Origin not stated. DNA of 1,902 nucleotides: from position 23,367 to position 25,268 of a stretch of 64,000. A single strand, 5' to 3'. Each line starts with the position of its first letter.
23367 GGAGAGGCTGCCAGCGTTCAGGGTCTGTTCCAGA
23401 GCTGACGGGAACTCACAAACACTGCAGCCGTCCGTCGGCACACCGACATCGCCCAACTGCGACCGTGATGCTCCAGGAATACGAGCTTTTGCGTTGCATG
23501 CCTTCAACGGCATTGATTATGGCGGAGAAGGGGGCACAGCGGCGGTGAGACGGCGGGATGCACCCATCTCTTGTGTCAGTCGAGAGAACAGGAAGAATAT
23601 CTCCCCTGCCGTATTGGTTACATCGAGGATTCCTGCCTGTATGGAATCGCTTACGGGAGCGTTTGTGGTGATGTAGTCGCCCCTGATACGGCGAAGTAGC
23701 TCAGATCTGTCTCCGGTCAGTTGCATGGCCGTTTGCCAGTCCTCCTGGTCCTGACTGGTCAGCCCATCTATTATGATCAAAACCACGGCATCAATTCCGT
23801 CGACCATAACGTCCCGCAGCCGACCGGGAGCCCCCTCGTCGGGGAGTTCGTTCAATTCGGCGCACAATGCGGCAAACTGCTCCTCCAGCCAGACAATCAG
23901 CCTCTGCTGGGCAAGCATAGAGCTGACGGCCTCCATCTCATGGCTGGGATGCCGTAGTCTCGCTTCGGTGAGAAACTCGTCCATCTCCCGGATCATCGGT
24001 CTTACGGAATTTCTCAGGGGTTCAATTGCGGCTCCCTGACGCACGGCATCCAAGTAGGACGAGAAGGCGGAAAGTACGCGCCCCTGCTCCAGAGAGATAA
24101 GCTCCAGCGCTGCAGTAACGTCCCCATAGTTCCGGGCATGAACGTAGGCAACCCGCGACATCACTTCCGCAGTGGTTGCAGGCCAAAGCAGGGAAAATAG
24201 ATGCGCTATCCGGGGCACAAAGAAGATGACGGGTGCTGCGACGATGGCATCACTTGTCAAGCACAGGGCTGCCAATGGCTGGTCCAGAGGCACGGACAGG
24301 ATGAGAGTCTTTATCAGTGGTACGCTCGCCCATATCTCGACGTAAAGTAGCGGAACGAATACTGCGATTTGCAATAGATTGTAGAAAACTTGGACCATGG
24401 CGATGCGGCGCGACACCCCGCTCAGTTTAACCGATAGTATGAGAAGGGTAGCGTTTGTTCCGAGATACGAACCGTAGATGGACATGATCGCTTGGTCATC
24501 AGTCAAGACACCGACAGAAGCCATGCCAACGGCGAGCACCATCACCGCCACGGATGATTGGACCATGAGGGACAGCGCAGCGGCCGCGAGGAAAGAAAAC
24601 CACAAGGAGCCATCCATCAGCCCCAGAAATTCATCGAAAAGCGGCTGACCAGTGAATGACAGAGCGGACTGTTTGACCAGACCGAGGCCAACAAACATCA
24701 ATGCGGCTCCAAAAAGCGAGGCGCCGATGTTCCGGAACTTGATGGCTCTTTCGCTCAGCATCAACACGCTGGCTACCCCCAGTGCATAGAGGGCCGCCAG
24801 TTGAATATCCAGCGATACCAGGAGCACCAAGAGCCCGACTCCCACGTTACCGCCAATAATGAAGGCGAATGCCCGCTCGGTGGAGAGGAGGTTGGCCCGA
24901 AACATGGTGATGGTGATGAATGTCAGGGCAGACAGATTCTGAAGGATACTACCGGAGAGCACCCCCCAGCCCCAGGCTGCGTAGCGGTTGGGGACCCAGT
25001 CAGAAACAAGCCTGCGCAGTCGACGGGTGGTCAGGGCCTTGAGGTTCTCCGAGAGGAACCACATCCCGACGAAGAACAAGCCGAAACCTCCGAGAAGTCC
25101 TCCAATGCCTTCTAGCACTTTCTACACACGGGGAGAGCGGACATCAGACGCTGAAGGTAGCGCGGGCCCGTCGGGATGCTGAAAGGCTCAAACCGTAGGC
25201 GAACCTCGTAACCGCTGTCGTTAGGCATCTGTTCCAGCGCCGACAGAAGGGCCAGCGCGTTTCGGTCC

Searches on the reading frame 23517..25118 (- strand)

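Call 11: search_protein_families(library=pfam, proteins=[window:23517-25118:-], max_evalue=0.0001)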
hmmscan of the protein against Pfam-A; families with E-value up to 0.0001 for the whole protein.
window:23517-25118:- (533 aa): 1 family
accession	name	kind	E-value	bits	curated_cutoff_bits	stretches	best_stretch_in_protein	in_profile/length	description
PF02690.20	Na_Pi_cotrans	-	1.4e-33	116.3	29.1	2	14-149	1-136/137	Na+/Pi-cotransporter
